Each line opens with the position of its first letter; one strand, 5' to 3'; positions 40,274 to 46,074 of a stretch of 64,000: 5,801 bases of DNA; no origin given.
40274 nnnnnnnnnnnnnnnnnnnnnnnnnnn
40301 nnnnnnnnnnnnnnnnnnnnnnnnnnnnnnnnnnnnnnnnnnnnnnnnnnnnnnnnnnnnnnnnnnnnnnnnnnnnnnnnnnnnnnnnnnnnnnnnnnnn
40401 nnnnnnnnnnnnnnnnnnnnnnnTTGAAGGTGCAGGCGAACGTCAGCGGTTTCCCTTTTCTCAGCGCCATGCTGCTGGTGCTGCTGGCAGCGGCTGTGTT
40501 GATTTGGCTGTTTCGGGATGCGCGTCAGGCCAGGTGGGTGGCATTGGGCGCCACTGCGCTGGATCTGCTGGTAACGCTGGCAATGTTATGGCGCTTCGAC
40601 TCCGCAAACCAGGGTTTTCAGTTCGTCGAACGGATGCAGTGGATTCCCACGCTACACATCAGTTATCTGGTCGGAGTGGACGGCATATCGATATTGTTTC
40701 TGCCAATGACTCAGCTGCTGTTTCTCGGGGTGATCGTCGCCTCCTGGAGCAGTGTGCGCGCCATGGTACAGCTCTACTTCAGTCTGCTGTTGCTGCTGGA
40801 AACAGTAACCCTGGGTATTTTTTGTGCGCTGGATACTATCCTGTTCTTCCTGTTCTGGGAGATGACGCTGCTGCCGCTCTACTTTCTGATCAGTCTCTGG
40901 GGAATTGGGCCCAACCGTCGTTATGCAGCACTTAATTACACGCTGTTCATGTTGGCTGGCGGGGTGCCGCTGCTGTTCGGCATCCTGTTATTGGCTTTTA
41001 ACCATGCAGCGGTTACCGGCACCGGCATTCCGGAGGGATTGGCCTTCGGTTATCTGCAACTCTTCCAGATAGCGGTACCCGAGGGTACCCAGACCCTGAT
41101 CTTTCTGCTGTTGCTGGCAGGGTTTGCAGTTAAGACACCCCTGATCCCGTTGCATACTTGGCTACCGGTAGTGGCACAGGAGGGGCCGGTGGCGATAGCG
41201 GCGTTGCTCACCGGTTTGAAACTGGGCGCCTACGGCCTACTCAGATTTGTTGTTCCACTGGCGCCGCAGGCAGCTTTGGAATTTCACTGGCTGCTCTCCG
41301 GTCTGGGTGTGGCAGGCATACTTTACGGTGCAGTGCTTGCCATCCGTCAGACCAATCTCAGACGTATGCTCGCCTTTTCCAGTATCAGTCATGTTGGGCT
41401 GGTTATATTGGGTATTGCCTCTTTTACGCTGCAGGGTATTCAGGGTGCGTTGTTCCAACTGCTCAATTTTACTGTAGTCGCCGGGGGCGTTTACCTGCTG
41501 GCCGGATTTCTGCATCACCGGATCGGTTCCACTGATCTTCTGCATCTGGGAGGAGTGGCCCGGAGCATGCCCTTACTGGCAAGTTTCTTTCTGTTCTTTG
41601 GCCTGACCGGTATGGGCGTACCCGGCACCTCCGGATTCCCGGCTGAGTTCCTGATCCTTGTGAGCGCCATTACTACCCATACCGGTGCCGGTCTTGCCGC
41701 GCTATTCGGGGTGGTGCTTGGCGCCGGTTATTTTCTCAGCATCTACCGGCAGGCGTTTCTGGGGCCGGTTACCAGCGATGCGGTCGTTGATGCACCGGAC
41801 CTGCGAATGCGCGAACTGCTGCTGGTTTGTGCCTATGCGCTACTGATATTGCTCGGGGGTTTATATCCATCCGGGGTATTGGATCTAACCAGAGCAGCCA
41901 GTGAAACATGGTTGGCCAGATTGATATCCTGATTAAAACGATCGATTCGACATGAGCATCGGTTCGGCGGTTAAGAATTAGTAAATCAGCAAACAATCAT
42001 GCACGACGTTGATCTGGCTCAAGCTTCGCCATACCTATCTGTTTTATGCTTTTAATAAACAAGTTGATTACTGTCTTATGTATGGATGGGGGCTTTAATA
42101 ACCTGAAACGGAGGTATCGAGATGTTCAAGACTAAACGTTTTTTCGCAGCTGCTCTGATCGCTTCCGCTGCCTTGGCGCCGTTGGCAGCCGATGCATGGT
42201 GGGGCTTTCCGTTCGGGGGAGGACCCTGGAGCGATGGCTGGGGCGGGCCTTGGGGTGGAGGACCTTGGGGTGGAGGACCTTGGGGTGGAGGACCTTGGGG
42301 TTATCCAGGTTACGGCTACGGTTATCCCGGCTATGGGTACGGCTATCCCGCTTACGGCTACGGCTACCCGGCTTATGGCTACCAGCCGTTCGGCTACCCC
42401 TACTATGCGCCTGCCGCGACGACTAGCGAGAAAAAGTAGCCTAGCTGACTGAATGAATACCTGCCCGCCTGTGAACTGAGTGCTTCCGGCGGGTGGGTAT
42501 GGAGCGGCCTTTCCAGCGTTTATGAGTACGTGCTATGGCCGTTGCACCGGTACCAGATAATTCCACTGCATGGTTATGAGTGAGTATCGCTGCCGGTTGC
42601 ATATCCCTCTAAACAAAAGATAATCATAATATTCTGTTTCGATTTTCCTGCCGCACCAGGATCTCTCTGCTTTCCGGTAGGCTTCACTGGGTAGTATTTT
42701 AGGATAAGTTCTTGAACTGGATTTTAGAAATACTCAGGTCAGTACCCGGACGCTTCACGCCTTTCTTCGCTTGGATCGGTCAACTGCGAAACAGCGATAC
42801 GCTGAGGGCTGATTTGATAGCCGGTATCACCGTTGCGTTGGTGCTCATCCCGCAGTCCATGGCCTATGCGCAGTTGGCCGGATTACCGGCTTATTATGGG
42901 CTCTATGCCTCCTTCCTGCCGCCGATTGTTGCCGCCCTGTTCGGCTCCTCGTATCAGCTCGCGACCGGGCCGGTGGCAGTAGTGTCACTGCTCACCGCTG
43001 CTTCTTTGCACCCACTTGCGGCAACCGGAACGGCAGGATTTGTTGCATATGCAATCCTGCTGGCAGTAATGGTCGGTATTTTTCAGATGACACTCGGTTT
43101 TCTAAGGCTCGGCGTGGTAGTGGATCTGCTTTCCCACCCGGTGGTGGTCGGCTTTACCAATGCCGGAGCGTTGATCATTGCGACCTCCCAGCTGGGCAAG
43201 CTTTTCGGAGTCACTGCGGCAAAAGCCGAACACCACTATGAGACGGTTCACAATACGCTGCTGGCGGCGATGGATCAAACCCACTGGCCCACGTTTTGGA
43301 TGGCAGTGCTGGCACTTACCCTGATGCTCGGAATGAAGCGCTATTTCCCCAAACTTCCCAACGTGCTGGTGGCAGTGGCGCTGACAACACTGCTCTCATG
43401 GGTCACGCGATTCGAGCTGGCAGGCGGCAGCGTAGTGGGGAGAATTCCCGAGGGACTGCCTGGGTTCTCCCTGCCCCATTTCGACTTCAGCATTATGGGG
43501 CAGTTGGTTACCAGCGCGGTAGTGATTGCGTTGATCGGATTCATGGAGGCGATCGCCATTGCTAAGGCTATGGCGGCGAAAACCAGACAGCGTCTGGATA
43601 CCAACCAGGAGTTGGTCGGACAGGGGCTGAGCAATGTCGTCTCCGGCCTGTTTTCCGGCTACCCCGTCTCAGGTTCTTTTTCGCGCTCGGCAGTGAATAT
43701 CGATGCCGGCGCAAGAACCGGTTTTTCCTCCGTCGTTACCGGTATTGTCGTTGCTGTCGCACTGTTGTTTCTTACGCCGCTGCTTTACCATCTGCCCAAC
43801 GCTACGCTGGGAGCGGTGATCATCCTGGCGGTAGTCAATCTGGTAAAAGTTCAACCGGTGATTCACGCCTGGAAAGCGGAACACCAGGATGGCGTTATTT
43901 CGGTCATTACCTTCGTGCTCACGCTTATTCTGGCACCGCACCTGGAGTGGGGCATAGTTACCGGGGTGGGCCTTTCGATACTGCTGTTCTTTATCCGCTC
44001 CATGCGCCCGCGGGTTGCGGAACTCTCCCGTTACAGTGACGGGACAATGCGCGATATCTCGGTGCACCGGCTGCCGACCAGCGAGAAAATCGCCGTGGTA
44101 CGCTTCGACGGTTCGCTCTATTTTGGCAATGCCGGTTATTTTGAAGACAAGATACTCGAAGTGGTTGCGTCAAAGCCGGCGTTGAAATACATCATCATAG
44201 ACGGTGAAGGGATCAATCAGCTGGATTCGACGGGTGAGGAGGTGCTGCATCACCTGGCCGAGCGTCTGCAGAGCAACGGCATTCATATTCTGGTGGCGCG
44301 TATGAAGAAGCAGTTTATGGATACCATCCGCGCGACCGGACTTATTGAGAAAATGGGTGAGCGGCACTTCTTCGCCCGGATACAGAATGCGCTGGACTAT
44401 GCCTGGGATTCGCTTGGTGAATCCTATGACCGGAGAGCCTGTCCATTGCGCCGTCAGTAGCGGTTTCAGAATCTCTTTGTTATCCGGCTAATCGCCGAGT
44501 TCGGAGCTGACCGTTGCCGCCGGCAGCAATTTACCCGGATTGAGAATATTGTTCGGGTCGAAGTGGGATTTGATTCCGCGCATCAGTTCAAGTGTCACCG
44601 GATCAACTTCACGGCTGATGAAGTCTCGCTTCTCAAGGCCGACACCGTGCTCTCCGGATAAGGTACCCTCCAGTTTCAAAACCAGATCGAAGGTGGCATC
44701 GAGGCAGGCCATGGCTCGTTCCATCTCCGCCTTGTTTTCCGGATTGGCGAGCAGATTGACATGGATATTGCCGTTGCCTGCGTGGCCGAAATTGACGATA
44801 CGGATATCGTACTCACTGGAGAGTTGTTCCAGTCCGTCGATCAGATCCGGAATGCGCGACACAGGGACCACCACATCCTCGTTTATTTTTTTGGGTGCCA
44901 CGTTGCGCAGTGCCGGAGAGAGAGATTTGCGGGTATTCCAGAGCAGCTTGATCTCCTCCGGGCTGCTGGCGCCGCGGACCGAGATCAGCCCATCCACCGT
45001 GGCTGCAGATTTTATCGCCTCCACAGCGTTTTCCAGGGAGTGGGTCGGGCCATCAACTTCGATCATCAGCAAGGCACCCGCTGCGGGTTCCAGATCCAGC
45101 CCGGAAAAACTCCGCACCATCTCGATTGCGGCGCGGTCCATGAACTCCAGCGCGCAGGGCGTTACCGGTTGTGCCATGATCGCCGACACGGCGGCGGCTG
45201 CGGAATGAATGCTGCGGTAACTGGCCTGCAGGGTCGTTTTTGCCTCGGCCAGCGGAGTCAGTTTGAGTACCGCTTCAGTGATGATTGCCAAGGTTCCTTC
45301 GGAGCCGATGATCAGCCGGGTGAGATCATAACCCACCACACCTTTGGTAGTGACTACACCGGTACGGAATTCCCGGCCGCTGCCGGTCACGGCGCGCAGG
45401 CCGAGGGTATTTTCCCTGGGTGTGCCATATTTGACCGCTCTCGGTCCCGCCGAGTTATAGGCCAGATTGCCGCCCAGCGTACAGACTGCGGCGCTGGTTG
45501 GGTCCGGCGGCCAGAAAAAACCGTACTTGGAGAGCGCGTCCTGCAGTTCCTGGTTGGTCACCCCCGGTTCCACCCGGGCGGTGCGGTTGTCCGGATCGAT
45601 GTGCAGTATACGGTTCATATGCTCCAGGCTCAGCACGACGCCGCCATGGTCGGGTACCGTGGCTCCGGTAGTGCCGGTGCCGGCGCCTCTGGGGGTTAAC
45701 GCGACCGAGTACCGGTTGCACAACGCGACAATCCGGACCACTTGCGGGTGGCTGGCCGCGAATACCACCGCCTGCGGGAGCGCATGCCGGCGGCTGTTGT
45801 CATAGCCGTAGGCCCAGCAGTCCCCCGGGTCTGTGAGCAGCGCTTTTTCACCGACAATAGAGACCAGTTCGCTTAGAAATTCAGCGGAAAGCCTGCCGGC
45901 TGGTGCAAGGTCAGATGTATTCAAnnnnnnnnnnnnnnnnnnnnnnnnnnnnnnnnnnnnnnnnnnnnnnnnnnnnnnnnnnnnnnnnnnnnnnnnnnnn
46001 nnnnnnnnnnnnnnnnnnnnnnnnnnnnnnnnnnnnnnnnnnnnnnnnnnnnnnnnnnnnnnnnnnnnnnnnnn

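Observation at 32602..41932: Five-gene translationally coupled DabA operon with four antiporter-like subunits instead of the canonical dabA-dabB pair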

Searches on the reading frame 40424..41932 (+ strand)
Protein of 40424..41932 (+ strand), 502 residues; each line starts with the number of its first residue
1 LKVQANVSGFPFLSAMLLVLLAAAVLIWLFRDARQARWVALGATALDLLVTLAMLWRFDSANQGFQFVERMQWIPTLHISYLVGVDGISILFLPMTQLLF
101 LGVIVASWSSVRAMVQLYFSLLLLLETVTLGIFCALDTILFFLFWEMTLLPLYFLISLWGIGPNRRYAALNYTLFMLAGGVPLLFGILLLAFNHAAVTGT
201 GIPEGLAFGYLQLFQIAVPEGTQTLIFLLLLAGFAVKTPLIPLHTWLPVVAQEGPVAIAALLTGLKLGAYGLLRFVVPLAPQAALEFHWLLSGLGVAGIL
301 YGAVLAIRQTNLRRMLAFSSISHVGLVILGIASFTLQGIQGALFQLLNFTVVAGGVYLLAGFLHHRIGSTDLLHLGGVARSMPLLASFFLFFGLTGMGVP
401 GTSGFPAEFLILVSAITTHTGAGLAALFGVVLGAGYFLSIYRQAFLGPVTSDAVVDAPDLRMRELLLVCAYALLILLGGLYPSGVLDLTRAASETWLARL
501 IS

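Call 5: search_protein_families(library=pfam, proteins=[window:40424-41932:+])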
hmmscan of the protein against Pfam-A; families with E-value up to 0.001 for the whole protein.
window:40424-41932:+ (502 aa): 1 family
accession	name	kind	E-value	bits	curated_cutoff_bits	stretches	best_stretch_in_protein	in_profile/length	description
PF00361.26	Proton_antipo_M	-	1.8e-61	208.4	21.5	1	135-432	1-293/294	NADH:quinone oxidoreductase/Mrp antiporter, TM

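Call 6: search_protein_families(library=ncbifam, proteins=[window:40424-41932:+], max_evalue=0.00001)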
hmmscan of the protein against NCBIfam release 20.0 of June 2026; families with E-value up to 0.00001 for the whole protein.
window:40424-41932:+ (502 aa): 65 families (the best 25 are shown)
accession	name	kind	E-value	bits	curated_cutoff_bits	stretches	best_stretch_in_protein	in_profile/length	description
TIGR01972.1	NDH_I_M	subfamily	1.1e-134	449.8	263.8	1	13-496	1-482/486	NADH-quinone oxidoreductase subunit M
NF004500.0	PRK05846.1-4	equivalog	5.5e-114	381.7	550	1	9-497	3-503/525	NADH-quinone oxidoreductase subunit M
NF004499.0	PRK05846.1-3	equivalog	1.9e-108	363.3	585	1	10-495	4-483/502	NADH-quinone oxidoreductase subunit M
NF004501.0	PRK05846.1-5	subfamily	1.2e-105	354.1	598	1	9-497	3-484/492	NADH-quinone oxidoreductase subunit M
NF004505.0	PRK05846.2-5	equivalog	3.6e-97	326.2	700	1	16-494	7-479/508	NADH-quinone oxidoreductase subunit M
NF004506.0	PRK05846.2-6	equivalog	7.5e-91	305.9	789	1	37-497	38-490/493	NADH-quinone oxidoreductase subunit M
NF009212.0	PRK12561.1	subfamily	1.6e-90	304.3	645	1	8-490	4-489/531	NAD(P)H-quinone oxidoreductase subunit 4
NF004498.0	PRK05846.1-1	equivalog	9.5e-89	298.5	614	1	13-493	3-493/509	NADH-quinone oxidoreductase subunit M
NF004504.0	PRK05846.2-3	equivalog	2.8e-82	277.4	785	1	13-488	20-485/499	NADH-quinone oxidoreductase subunit M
NF002713.0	PRK02546.1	subfamily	4.3e-79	266.4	827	1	5-494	3-496/533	NAD(P)H-quinone oxidoreductase subunit 4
NF005060.0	PRK06473.1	equivalog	9.4e-77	258.8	747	1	13-492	2-477/500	NADH-quinone oxidoreductase subunit M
NF005611.0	PRK07363.1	equivalog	2.9e-69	233.9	764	1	13-497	2-482/501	NADH-quinone oxidoreductase subunit M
NF004502.0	PRK05846.2-1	equivalog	9.7e-64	215.9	791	1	27-464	22-468/500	NADH-quinone oxidoreductase subunit M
NF004503.0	PRK05846.2-2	subfamily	6.7e-46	157.5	720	1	15-486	5-479/490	NADH-quinone oxidoreductase subunit M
NF009306.0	PRK12663.1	equivalog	6.9e-46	157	542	1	15-495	9-480/498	Na+/H+ antiporter subunit D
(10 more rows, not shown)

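Call 28: search_solved_structures(query=window:40424-41932:+, max_evalue=1e-20, show_alignments=0)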
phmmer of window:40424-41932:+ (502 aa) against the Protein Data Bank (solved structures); distinct sequences matched with E-value up to 1e-20: 41.
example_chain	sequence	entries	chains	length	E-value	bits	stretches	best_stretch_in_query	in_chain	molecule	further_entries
8qby_M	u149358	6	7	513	6.4e-83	282.7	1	19-492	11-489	NADH dehydrogenase subunit M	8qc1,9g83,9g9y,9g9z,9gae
7aqw_M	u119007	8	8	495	3.8e-76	260.3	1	14-490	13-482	NADH-ubiquinone oxidoreductase chain 4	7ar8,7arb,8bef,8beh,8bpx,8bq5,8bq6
7ar7_M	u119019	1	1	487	8.2e-76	259.2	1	14-490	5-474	NADH-ubiquinone oxidoreductase chain 4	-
7aqq_M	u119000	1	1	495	1.3e-75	258.5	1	14-490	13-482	NADH-ubiquinone oxidoreductase chain 4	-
7a23_M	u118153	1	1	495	2.9e-74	254.1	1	14-490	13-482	Nad4m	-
8e9g_M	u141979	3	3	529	3.1e-74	254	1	7-497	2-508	NADH-quinone oxidoreductase, M subunit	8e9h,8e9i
8e73_4M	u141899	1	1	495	7.5e-74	252.8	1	15-488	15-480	Nad4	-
3rko_M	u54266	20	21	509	9.8e-74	252.4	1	18-492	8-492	NADH-QUINONE OXIDOREDUCTASE SUBUNIT M | NADH dehydrogenase I subunit M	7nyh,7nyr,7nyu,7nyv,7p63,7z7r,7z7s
7p61_M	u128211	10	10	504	1.1e-73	252.2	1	18-492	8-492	NADH dehydrogenase I subunit M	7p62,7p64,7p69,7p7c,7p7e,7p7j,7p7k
6hum_D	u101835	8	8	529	1.2e-62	215.8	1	8-492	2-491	NAD(P)H-quinone oxidoreductase chain 4 1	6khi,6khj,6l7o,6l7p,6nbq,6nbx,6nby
9grx_D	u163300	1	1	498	3.5e-61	211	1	10-494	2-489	NAD(P)H-quinone oxidoreductase chain 4, chloroplastic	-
7eu3_D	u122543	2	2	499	5e-60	207.2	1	9-493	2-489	NAD(P)H-quinone oxidoreductase chain 4, chloroplastic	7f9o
7wff_D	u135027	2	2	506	6.7e-59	203.5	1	7-495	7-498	NAD(P)H-quinone oxidoreductase chain 4, chloroplastic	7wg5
7zm7_4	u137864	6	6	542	3.3e-55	191.3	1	37-487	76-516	NADH-ubiquinone oxidoreductase chain 4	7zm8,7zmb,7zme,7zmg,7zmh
6tjv_D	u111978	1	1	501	1.5e-54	189.1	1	10-489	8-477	NADH dehydrogenase subunit 4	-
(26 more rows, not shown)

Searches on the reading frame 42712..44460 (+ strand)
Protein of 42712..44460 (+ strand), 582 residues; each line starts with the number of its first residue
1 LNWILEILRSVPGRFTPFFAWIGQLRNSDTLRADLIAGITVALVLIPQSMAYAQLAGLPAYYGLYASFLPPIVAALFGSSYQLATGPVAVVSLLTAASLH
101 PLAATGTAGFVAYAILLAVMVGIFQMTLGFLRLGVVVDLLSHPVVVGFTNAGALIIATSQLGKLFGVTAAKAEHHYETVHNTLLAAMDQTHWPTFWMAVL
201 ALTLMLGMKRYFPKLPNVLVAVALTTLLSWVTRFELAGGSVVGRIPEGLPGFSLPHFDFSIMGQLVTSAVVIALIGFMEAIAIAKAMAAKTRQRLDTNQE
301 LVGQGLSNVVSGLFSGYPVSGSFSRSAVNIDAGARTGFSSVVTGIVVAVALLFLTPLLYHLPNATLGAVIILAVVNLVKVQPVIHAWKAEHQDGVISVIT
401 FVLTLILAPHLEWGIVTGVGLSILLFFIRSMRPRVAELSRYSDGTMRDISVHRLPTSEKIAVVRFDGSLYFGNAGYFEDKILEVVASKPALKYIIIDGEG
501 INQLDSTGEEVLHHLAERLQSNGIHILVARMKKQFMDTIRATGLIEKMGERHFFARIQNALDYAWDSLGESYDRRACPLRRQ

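Call 5: search_protein_families(library=pfam, proteins=[window:42712-44460:+])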
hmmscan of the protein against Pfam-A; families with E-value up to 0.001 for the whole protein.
window:42712-44460:+ (582 aa): 4 families
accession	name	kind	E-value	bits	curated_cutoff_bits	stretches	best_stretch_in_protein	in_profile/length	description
PF00916.26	Sulfate_transp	-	4.5e-112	375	23.2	1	31-400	1-380/380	Sulfate permease family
PF01740.26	STAS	-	5.7e-18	65.1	22.6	1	455-560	5-106/106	STAS domain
PF13466.11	STAS_2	-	1.3e-05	25.7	29.2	1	467-544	5-79/80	STAS domain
PF16983.11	MFS_MOT1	-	0.00038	21.2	30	1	282-376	25-110/111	Molybdate transporter of MFS superfamily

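Call 6: search_protein_families(library=ncbifam, proteins=[window:42712-44460:+], max_evalue=0.00001)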
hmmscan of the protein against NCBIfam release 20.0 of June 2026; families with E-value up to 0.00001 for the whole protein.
window:42712-44460:+ (582 aa): 4 families
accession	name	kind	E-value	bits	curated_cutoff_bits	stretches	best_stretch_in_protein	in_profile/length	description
TIGR00815.1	sulP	subfamily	6.5e-140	467.2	380.45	1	17-560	1-565/565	sulfate permease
NF008660.1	PRK11660.1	equivalog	4.5e-71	239.9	614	1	27-563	25-564/572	C4-dicarboxylic acid transporter DauA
NF050096.1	BicarbTportBicA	equivalog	1.9e-45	155.5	880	1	29-564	10-543/547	bicarbonate transporter BicA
TIGR00377.1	ant_ant_sig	superfamily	5.8e-10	39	53.45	1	456-546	9-98/108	anti-sigma factor antagonist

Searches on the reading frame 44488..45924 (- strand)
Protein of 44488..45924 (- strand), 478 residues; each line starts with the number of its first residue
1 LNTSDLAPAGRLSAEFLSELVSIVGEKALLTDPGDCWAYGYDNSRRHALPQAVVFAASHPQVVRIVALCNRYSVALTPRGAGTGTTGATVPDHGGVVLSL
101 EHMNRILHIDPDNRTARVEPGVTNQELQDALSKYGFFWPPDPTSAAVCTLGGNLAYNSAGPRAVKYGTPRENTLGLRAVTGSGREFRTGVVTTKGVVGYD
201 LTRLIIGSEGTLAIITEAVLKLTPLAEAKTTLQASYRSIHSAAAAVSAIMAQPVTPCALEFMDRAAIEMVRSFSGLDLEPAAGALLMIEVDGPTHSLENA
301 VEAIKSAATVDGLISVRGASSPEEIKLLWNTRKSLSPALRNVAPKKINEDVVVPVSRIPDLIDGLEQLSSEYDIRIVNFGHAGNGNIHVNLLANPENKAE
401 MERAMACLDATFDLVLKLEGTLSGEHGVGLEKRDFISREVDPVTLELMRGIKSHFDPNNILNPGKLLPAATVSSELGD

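Call 5: search_protein_families(library=pfam, proteins=[window:44488-45924:-])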
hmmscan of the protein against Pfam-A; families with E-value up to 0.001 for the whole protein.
window:44488-45924:- (478 aa): 2 families
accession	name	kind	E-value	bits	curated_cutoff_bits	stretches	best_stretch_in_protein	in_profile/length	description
PF02913.24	FAD-oxidase_C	-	3.8e-68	230.3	21.2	1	227-466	3-248/248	FAD linked oxidases, C-terminal domain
PF01565.28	FAD_binding_4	-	5e-39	133.6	26.4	1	50-188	1-138/139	FAD binding domain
